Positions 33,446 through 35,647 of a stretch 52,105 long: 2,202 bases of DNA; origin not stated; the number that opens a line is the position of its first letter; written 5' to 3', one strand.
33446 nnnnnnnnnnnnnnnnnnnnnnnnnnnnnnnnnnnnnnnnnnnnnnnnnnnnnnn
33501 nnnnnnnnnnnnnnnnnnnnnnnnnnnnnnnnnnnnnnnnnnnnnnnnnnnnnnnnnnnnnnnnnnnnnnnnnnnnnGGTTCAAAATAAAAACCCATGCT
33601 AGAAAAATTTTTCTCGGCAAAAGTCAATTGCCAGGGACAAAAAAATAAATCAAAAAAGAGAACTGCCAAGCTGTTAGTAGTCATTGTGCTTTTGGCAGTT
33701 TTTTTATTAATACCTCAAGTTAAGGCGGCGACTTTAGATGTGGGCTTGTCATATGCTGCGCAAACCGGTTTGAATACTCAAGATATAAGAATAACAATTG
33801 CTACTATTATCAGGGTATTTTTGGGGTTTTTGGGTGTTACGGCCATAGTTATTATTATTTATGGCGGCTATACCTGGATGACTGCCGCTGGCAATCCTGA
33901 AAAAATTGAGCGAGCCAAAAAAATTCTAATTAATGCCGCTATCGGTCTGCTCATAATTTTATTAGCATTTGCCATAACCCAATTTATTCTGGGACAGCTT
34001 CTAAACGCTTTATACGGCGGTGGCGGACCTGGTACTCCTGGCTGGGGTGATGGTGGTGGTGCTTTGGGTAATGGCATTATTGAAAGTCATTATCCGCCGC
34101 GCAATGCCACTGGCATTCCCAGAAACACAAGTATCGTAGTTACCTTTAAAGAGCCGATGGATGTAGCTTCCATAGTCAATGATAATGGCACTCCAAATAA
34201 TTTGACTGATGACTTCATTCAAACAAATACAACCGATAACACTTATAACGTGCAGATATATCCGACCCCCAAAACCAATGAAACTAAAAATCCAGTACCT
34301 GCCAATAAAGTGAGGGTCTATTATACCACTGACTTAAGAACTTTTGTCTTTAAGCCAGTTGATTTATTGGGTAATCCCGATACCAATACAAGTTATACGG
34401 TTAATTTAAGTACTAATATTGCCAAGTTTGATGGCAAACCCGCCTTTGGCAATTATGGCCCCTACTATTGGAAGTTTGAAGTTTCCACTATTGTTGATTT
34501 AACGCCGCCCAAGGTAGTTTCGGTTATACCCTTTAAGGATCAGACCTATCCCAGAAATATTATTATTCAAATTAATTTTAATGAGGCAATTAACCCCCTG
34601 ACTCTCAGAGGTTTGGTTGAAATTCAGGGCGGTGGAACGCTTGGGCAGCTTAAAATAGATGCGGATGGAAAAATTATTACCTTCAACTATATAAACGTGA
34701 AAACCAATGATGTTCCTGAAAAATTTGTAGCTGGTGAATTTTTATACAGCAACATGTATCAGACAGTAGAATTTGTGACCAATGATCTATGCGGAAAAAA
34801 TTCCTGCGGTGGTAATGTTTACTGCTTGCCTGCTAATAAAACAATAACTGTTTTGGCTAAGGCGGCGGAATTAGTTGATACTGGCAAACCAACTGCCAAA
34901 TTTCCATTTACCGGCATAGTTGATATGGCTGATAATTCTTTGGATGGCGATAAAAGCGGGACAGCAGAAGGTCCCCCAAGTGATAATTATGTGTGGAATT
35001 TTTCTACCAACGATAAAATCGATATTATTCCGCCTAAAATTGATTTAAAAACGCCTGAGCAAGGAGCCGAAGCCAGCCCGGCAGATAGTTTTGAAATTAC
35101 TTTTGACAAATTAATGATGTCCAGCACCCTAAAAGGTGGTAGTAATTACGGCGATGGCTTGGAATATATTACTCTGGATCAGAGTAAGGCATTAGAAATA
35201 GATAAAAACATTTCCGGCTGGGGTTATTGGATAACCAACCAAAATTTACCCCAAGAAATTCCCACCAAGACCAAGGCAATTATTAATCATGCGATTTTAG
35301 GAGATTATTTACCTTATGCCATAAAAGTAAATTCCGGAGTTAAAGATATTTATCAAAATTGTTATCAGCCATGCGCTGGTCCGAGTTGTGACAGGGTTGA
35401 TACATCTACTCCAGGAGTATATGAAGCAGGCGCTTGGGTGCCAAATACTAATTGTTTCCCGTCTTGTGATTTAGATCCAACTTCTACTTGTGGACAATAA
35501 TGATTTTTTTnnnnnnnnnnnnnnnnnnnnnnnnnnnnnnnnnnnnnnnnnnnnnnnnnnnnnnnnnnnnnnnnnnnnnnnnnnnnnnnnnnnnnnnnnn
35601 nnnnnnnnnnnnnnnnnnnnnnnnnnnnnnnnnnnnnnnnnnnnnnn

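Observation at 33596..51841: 18.2-kb operon of three giant secreted proteins, two anchored by VirB2/TrbC-like 'pilin' modules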

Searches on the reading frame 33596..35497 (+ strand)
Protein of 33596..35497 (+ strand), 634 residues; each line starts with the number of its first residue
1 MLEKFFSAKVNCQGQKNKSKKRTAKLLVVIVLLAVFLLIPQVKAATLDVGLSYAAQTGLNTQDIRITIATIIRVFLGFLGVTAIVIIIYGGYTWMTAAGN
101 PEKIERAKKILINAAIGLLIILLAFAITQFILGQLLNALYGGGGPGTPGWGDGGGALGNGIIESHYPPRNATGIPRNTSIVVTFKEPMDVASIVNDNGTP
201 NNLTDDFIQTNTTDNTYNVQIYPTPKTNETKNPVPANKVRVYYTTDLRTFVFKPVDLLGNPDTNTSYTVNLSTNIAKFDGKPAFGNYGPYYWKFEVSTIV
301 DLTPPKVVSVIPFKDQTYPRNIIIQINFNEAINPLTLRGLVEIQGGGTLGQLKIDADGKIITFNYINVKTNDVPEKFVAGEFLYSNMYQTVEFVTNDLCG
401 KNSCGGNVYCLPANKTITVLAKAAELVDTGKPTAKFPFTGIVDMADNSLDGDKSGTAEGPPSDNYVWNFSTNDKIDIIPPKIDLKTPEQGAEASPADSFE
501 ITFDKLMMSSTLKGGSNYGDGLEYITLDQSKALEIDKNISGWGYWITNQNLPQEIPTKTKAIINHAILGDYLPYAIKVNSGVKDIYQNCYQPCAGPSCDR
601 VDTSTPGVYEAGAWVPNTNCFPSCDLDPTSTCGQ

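Call 6: search_protein_families(library=pfam, proteins=[window:33596-35497:+], max_evalue=0.01)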
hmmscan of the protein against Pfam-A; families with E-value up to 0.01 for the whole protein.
window:33596-35497:+ (634 aa): 2 families
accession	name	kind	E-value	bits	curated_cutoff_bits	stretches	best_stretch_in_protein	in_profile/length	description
PF13205.12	Big_5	-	7.9e-18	65.6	23.6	2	162-295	7-104/105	Bacterial Ig-like domain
PF18895.5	T4SS_pilin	-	9.5e-09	35.6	26.6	1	68-131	9-71/71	Type IV secretion system pilin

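Call 13: search_protein_families(library=ncbifam, proteins=[window:33596-35497:+], max_evalue=0.01)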
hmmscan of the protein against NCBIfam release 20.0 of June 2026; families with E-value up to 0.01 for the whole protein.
window:33596-35497:+ (634 aa): 1 family
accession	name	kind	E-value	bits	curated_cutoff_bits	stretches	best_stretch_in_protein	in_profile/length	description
NF045849.1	ICE_MMCAP2_0565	equivalog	4.8e-11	42.2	40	1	64-134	9-79/80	Mbov_0395 family pilin-like conjugal transfer protein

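Call 16: find_homologous_proteins(query=window:33596-35497:+)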
Query window:33596-35497:+ (634 aa): 641 proteins with E <= 0.001 among 8000 candidates; the best 120 are listed.
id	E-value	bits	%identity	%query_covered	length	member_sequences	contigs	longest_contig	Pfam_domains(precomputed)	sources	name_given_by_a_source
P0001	0.0e+0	1455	100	100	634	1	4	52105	PF13205.13,PF18895.6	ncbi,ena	-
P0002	1.8e-298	1009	72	100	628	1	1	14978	PF13205.13,PF18895.6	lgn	-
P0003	2.0e-209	715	55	99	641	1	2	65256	PF13205.13,PF18895.6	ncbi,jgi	-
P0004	3.4e-208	711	57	98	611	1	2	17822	PF13205.13,PF18895.6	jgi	jgi:hypothetical protein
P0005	4.2e-208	711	57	97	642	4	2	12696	PF13205.13,PF18895.6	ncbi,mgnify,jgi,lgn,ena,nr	ncbi:MAG TPA: hypothetical protein ENN28_02395 [Candidatus Uhrbacteria bacterium]|mgnify:CR=1 FL=1|n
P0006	1.8e-203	696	55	97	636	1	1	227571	PF13205.13,PF18895.6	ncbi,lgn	-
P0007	9.6e-194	664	51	95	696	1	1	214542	PF13205.13,PF18895.6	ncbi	-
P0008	1.1e-190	653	50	98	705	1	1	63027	PF13205.13,PF18895.6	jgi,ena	-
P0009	2.1e-184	633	52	96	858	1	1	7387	PF13205.13,PF18895.6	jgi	-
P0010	5.1e-184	631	52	99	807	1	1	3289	PF13205.13,PF18895.6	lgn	-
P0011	5.3e-183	628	51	99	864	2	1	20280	PF13205.13,PF18895.6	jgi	jgi:multidrug transporter EmrE-like cation transporter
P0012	1.9e-181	623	48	94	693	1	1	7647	PF13205.13,PF18895.6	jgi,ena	-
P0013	7.3e-176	604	48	97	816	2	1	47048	PF13205.13,PF18895.6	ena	-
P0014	4.7e-173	595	50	97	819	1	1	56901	PF13205.13,PF18895.6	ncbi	ncbi:Ig-like domain-containing protein [Patescibacteria group bacterium]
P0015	2.2e-172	593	49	99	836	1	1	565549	PF13205.13,PF18895.6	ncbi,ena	-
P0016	9.0e-171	588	48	99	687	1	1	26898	PF13205.13,PF18895.6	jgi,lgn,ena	-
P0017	4.1e-170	585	46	99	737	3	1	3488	PF13205.13,PF18895.6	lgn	-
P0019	1.7e-169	583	49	99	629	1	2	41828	PF13205.13,PF18895.6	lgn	-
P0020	1.1e-168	581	47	92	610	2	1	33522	PF13205.13,PF18895.6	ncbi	-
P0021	1.4e-167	577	44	99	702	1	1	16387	PF13205.13,PF18895.6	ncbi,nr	ncbi:MAG: Ig-like domain-containing protein [Candidatus Parcubacteria bacterium]|nr:Ig-like domain-c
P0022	2.0e-164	567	46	99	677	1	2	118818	PF13205.13,PF18895.6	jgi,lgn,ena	jgi:uncharacterized membrane protein YwzB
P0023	9.5e-164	564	51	82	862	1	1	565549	PF13205.13,PF13385.14,PF18895.6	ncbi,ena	-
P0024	1.6e-163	564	46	99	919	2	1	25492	PF13205.13,PF18895.6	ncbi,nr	ncbi:MAG: hypothetical protein GF365_00110 [Candidatus Buchananbacteria bacterium]|nr:hypothetical p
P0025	1.7e-163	564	45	99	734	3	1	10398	PF13205.13,PF18895.6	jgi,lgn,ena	-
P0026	9.0e-162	558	46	99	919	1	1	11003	PF13205.13,PF18895.6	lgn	-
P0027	8.4e-160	551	47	99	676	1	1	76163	PF13205.13,PF18895.6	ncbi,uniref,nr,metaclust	ncbi:MAG: hypothetical protein A2Y82_02990 [Candidatus Buchananbacteria bacterium RBG_13_36_9]|unire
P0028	2.5e-158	547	48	96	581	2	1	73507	PF13205.13,PF18895.6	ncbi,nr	ncbi:MAG: Ig-like domain-containing protein [Patescibacteria group bacterium]|nr:Ig-like domain-cont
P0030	4.7e-158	546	46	98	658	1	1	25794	PF13205.13,PF18895.6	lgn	-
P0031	4.4e-156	539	46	92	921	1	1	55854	PF13205.13,PF18895.6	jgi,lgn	jgi:hypothetical protein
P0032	1.3e-152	528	44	99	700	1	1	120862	PF13205.13,PF18895.6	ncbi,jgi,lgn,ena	ncbi:MAG: Ig-like domain-containing protein [Patescibacteria group bacterium]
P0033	3.4e-152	526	46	97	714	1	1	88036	PF13205.13,PF18895.6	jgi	jgi:phage shock protein PspC (stress-responsive transcriptional regulator)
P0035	5.1e-146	506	40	96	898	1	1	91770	PF13205.13,PF18895.6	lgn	-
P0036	8.8e-145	502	44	97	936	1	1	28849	PF13205.13,PF18895.6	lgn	-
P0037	3.9e-141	490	43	99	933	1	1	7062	PF13205.13,PF18895.6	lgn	-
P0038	9.6e-141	488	43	96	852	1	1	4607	PF13205.13,PF18895.6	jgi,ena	-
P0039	7.5e-139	482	45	92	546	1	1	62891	PF13205.13,PF18895.6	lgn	-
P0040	1.3e-137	478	46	91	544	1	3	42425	PF13205.13,PF18895.6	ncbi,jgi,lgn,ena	ncbi:MAG TPA: Ig-like domain-containing protein [Patescibacteria group bacterium]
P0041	7.1e-131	456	43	95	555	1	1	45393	PF13205.13,PF18895.6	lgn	-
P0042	4.8e-130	453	48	70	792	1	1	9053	PF13205.13,PF13385.14,PF18895.6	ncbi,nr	ncbi:MAG: Ig-like domain-containing protein, partial [Candidatus Parcubacteria bacterium]|nr:Ig-like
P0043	6.1e-127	443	45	91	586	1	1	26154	PF13205.13,PF18895.6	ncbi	-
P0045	1.5e-123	432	44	92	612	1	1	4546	PF13205.13,PF18895.6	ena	-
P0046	3.8e-123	430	41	97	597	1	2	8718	PF13205.13,PF18895.6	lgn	-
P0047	6.9e-123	429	41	95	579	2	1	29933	PF13205.13,PF18895.6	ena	-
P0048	7.9e-123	429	41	91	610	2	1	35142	PF13205.13,PF18895.6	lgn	-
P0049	1.2e-122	429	42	91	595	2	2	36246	PF13205.13,PF18895.6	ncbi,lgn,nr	ncbi:hypothetical protein KJ969_01605 [Patescibacteria group bacterium]|nr:hypothetical protein [Pat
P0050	2.1e-122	428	44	86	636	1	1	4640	PF13205.13,PF18895.6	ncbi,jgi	jgi:hypothetical protein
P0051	9.7e-122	426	43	91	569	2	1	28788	PF13205.13,PF18895.6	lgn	-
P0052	1.4e-121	425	43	91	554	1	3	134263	PF13205.13,PF18895.6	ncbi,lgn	-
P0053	3.0e-121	424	42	95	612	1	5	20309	PF13205.13,PF18895.6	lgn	-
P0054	8.1e-121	423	41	91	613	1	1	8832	PF13205.13,PF18895.6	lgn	-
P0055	8.8e-121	422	44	92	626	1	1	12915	PF13205.13,PF18895.6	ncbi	-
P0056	1.7e-120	422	40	96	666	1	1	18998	PF13205.13,PF18895.6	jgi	-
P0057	1.7e-120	422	41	93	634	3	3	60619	PF13205.13,PF18895.6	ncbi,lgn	ncbi:MAG: Ig-like domain-containing protein [Patescibacteria group bacterium]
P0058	1.2e-119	419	42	94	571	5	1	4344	PF13205.13,PF18895.6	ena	-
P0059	4.7e-119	417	41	92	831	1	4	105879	PF13205.13,PF18895.6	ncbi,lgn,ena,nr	ncbi:MAG: Uncharacterized protein G01um101418_270 [Parcubacteria group bacterium Gr01-1014_18]|nr:MA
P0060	4.8e-119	417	42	92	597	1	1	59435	PF13205.13,PF18895.6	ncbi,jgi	jgi:hypothetical protein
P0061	7.7e-119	416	44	45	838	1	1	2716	PF13205.13,PF18895.6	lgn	-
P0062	1.1e-118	416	41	46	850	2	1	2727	PF13205.13,PF18895.6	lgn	-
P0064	4.1e-118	414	43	95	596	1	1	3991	PF13205.13,PF18895.6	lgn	-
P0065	7.2e-118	413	44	47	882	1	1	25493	PF13205.13,PF18895.6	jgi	jgi:hypothetical protein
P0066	8.5e-118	413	43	94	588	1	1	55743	PF13205.13,PF18895.6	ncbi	-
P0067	1.3e-117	412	43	92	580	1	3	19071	PF13205.13,PF18895.6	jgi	-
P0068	1.3e-117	412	41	87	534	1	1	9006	PF13205.13,PF18895.6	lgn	-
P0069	3.0e-117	411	40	90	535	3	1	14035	PF13205.13,PF18895.6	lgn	-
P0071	9.5e-117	409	42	92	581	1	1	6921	PF13205.13,PF18895.6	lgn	-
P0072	1.2e-116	409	41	91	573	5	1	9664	PF13205.13,PF18895.6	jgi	-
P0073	3.1e-116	407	43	95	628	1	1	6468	PF13205.13,PF18895.6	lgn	-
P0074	3.4e-116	407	44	85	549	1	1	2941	PF13205.13,PF18895.6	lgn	-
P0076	1.3e-115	405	42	86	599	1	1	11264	PF13205.13,PF18895.6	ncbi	-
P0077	1.3e-115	405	41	91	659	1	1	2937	PF13205.13,PF18895.6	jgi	-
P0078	1.4e-115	405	41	92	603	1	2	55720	PF13205.13,PF18895.6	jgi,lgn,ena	-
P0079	1.8e-115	405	41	91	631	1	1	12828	PF13205.13,PF18895.6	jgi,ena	-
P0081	2.2e-115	405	42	96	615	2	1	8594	PF13205.13,PF18895.6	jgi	jgi:hypothetical protein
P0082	2.5e-115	404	41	91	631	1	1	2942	PF13205.13,PF18895.6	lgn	-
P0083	2.5e-115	404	43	92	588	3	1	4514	PF13205.13,PF18895.6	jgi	jgi:hypothetical protein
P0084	5.3e-115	403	42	92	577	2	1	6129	PF13205.13,PF18895.6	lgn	-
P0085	6.3e-115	403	41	91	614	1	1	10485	PF13205.13,PF18895.6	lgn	-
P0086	7.2e-115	403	43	91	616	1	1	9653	PF13205.13,PF18895.6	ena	-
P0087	7.9e-115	403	41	92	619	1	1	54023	PF13205.13,PF18895.6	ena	-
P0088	1.2e-114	402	43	91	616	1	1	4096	PF13205.13,PF18895.6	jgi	jgi:hypothetical protein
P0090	1.4e-114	402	42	93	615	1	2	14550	PF13205.13,PF18895.6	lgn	-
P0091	3.7e-114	401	41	84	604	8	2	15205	PF13205.13,PF18895.6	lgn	-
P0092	4.3e-114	400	39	98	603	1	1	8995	PF13205.13,PF18895.6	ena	-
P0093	1.3e-113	399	41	94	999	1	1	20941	PF13205.13,PF18895.6,PF24684.2,PF08450.19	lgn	-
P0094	5.4e-113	397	41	91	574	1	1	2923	PF13205.13,PF18895.6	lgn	-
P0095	6.6e-113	396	41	93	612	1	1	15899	PF13205.13,PF18895.6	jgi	-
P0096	8.8e-113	396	41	93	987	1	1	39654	PF13205.13,PF18895.6,PF24684.2,PF01436.28,PF06739.18,PF08450.19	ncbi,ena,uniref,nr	ncbi:MAG: hypothetical protein COX77_04360 [Candidatus Komeilibacteria bacterium CG_4_10_14_0_2_um_f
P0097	8.9e-113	396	42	92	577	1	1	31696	PF13205.13,PF18895.6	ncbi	-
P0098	1.4e-112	395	42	92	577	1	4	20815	PF13205.13,PF18895.6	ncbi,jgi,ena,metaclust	metaclust:\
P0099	3.0e-112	394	41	91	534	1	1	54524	PF13205.13,PF18895.6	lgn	-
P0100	4.6e-112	394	42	93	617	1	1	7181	PF13205.13,PF18895.6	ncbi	-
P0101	4.7e-112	394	43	92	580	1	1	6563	PF13205.13,PF18895.6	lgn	-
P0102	5.8e-112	393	40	92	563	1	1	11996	PF13205.13,PF18895.6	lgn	-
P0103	2.0e-111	392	41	93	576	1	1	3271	PF13205.13,PF18895.6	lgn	-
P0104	4.6e-111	390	40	90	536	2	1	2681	PF13205.13,PF18895.6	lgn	-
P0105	5.4e-111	390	41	91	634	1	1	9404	PF13205.13,PF18895.6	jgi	jgi:hypothetical protein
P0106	6.3e-111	390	41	91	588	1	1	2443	PF13205.13,PF18895.6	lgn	-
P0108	1.1e-110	389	41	91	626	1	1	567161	PF13205.13,PF18895.6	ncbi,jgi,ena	ncbi:MAG: Ig-like domain-containing protein [Patescibacteria group bacterium]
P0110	9.6e-110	386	40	92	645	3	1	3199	PF13205.13,PF18895.6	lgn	-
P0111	9.8e-110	386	41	93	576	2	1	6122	PF13205.13,PF18895.6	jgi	-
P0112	2.8e-109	384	42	54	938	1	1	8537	PF13205.13,PF18895.6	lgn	-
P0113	5.7e-109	383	40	91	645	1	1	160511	PF13205.13,PF18895.6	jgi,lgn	jgi:hypothetical protein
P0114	6.4e-109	383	41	91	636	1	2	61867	PF13205.13,PF18895.6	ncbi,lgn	-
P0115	6.6e-109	383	40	92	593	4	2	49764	PF13205.13,PF18895.6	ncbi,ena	-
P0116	1.4e-108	382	39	85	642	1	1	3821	PF13205.13,PF18895.6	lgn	-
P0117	1.9e-108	382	41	86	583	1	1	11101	PF13205.13,PF18895.6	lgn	-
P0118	2.6e-108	381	40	91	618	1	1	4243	PF13205.13,PF18895.6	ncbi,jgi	jgi:uncharacterized SAM-binding protein YcdF (DUF218 family)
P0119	2.9e-108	381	41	92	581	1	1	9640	PF13205.13,PF18895.6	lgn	-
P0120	1.7e-107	379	41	93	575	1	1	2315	PF13205.13,PF18895.6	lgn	-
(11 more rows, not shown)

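Call 17: find_encoding_contigs(protein=P0015, flank=10000, max_places=2)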
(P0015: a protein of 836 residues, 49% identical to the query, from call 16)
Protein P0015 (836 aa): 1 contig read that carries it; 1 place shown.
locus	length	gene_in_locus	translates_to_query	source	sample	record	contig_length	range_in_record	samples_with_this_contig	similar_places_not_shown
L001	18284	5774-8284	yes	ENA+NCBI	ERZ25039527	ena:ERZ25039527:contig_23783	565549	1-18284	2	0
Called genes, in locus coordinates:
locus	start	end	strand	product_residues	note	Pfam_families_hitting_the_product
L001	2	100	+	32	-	?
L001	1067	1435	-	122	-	PF01926:MMR_HSR1, PF02421:FeoB_N, PF00350:Dynamin_N (weak)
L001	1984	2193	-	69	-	-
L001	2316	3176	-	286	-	PF03816:LytR_cpsA_psr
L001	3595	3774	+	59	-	-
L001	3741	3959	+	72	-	PF10502:Peptidase_S26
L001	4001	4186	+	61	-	PF10502:Peptidase_S26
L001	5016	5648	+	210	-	PF13393:tRNA-synt_His, PF03129:HGTP_anticodon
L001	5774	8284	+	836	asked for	PF18895:T4SS_pilin, PF13205:Big_5 (weak)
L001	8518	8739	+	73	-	-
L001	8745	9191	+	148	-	PF09424:YqeY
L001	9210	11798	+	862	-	PF18895:T4SS_pilin, PF13205:Big_5 (weak), PF13385:Laminin_G_3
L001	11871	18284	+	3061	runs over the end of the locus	-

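Call 18: find_encoding_contigs(protein=P0006, flank=10000, max_places=2)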
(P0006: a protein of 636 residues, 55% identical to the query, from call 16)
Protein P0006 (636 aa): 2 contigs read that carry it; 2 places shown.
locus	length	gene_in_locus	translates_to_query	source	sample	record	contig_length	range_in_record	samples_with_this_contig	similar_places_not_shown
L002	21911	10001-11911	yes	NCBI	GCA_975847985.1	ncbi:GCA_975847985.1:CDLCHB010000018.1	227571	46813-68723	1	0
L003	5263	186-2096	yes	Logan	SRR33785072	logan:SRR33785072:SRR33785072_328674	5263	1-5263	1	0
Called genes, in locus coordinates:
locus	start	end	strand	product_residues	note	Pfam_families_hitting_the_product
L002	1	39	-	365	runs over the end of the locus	PF02481:DNA_processg_A, PF17782:WHD_DprA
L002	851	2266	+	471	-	-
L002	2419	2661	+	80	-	-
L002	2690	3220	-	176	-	PF01195:Pept_tRNA_hydro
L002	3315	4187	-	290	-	PF00781:DAGK_cat, PF19279:YegS_C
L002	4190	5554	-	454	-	PF00005:ABC_tran (faint), PF01926:MMR_HSR1, PF02421:FeoB_N, PF00009:GTP_EFTU, PF00071:Ras (weak), PF01926:MMR_HSR1, PF02421:FeoB_N, PF14714:KH_dom-like, +6 more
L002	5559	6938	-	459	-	PF03816:LytR_cpsA_psr, PF13399:LytR_C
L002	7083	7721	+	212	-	PF10502:Peptidase_S26, PF00717:Peptidase_S24 (weak)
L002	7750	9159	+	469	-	PF13393:tRNA-synt_His, PF00587:tRNA-synt_2b, PF13393:tRNA-synt_His, PF03129:HGTP_anticodon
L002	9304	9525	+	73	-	PF01165:Ribosomal_S21 (weak)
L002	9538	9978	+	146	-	PF09424:YqeY, PF02637:GatB_Yqey (weak)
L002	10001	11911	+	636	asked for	PF18895:T4SS_pilin, PF13205:Big_5 (weak)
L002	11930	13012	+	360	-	PF18895:T4SS_pilin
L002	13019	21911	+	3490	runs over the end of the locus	PF18895:T4SS_pilin, PF13205:Big_5 (weak), PF01833:TIG (weak), PF02973:Sialidase (faint), PF13385:Laminin_G_3, PF01833:TIG (weak)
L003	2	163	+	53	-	?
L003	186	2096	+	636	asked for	PF18895:T4SS_pilin, PF13205:Big_5 (weak)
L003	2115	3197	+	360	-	PF18895:T4SS_pilin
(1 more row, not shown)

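Call 32: find_encoding_contigs(protein=P0001, flank=10000, max_places=4)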
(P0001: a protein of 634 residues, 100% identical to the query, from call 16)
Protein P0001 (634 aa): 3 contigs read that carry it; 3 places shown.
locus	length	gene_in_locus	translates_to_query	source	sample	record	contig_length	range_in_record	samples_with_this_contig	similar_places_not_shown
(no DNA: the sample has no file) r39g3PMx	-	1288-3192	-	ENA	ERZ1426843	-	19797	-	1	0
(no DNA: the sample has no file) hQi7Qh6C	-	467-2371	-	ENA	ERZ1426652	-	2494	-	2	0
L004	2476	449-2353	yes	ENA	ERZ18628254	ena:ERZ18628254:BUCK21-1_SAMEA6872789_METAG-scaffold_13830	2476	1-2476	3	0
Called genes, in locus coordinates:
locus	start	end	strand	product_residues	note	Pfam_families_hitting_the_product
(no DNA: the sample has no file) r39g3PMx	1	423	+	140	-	?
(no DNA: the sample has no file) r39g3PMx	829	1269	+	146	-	PF09424:YqeY, PF02637:GatB_Yqey (weak)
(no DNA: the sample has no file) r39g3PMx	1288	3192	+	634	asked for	PF18895:T4SS_pilin, PF13205:Big_5 (weak)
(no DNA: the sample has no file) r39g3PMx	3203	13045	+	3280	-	PF18895:T4SS_pilin (weak), PF01833:TIG (weak), PF13205:Big_5 (faint), PF01833:TIG (weak), PF13385:Laminin_G_3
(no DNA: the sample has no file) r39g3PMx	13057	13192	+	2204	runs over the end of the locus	PF16410:DUF5018, PF10102:DUF2341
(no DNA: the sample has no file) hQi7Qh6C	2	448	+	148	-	?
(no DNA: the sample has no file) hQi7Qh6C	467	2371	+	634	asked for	PF18895:T4SS_pilin, PF13205:Big_5 (weak)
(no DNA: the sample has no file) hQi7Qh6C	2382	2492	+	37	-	?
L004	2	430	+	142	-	?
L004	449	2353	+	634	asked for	PF18895:T4SS_pilin, PF13205:Big_5 (weak)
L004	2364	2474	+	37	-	?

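Call 61: search_solved_structures(query=window:33596-35497:+, max_evalue=0.1)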
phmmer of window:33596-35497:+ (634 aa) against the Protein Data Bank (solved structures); distinct sequences matched with E-value up to 0.1: 0.
